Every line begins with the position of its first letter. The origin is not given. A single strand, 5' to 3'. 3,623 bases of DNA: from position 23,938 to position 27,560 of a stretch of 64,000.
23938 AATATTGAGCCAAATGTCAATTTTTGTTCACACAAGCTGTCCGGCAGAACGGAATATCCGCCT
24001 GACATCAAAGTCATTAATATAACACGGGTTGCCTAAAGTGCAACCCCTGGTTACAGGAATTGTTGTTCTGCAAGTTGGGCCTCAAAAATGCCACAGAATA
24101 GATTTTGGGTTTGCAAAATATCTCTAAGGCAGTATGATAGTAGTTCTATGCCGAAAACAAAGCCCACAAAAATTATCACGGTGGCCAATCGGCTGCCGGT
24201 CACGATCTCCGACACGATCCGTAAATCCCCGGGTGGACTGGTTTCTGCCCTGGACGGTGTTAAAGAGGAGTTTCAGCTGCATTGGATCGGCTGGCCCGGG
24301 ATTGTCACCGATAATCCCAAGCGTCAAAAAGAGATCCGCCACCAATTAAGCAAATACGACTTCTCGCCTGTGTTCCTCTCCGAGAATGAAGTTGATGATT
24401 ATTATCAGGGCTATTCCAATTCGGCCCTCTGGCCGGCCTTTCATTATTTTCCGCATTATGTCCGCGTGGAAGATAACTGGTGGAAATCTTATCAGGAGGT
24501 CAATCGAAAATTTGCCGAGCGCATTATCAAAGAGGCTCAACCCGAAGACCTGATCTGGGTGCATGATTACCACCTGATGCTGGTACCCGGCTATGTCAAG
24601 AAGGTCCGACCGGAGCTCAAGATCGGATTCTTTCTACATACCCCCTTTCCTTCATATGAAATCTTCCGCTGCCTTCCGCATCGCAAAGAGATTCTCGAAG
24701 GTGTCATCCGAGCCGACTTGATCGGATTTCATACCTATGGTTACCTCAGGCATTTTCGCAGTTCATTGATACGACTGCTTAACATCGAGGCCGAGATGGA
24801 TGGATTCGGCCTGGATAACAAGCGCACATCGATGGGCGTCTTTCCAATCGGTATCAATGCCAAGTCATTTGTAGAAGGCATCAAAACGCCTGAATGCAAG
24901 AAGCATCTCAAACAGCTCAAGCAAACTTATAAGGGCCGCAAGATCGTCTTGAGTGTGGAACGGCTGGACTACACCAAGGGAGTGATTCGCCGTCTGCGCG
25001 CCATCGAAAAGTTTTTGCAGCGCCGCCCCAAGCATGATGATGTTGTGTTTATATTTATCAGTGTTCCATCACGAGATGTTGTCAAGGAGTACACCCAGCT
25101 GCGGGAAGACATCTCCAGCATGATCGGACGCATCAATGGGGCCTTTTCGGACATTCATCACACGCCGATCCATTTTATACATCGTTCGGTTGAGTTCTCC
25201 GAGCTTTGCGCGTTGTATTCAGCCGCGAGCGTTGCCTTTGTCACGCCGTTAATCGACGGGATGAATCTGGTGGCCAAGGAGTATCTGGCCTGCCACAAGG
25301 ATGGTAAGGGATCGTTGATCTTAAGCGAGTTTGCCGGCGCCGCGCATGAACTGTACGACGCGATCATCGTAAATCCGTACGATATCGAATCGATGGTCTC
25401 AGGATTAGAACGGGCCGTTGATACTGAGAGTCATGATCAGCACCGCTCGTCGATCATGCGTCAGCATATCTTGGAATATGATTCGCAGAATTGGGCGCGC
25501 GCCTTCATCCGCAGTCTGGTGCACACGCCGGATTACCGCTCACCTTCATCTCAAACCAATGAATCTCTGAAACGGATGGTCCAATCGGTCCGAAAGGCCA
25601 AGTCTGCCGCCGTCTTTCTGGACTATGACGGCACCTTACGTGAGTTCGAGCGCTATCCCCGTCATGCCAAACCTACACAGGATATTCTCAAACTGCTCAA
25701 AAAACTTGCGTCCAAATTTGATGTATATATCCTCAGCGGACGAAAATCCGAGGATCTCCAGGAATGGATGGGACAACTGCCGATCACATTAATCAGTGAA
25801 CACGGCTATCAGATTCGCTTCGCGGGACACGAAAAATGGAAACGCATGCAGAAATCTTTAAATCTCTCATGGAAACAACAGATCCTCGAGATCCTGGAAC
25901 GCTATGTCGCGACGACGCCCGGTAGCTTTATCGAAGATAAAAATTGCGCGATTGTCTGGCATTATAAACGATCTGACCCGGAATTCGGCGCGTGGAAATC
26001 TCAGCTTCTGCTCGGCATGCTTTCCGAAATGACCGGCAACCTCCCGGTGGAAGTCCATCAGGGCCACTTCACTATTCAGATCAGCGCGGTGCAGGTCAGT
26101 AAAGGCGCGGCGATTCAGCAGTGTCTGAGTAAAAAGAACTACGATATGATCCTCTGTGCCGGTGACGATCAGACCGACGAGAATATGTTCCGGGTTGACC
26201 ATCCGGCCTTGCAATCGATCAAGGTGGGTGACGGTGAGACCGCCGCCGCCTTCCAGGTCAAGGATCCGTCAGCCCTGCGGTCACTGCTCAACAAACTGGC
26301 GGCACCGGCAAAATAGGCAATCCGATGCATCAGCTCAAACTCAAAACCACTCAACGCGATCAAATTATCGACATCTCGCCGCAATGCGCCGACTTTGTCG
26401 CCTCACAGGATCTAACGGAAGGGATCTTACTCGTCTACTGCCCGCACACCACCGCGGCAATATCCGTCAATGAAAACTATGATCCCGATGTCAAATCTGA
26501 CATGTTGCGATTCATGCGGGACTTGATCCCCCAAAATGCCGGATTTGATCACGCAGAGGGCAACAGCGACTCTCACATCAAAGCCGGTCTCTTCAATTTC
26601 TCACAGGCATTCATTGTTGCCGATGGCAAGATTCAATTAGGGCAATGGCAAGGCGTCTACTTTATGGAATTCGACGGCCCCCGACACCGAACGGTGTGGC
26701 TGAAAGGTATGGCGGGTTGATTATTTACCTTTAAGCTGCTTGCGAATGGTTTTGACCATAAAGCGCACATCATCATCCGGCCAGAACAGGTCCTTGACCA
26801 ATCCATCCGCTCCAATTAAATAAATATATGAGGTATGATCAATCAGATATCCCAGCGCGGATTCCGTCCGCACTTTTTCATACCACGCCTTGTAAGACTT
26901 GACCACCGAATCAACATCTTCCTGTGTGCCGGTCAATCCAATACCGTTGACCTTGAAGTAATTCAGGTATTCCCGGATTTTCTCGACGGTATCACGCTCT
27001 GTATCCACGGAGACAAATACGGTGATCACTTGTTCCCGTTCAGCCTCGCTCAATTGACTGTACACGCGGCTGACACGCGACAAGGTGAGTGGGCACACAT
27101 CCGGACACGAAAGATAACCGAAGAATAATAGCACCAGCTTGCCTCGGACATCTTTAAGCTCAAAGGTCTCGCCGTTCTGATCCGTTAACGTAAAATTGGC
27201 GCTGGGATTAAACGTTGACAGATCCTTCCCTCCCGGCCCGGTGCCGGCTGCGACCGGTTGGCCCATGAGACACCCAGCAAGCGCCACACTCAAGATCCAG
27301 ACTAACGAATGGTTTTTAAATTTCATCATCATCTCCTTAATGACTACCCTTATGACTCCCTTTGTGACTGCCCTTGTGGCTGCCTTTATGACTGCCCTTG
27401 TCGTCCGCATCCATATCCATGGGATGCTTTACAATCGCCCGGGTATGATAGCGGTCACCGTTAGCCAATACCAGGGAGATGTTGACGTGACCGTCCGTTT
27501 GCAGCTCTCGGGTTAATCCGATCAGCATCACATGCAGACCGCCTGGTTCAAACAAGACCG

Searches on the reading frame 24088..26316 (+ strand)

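Call 54: search_protein_families(library=pfam, proteins=[window:24088-26316:+], max_evalue=0.001)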
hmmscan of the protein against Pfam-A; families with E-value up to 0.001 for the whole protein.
window:24088-26316:+ (742 aa): 4 families
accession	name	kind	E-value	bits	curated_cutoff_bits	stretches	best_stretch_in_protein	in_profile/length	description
PF00982.27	Glyco_transf_20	-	9.6e-156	519.6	32.5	1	31-477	5-471/473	Glycosyltransferase family 20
PF02358.22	Trehalose_PPase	-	1.1e-53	182.2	27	1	510-707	1-206/235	Trehalose-phosphatase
PF08282.18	Hydrolase_3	-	1.6e-06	28.5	20.9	0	509-605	1-93/255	haloacid dehalogenase-like hydrolase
PF00534.26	Glycos_transf_1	-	0.00026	21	26.4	0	278-324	9-53/172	Glycosyl transferases group 1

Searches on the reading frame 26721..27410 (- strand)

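Call 69: search_protein_families(library=pfam, proteins=[window:26721-27410:-], max_evalue=0.00001)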
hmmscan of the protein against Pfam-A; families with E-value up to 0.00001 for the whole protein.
window:26721-27410:- (229 aa): 2 families
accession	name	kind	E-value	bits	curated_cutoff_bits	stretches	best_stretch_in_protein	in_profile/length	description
PF02630.20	SCO1-SenC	-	2.1e-42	144.7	22.8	1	71-203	2-132/134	SCO1/SenC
PF00578.27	AhpC-TSA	-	2.9e-09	37.3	26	1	71-180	6-105/124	AhpC/TSA family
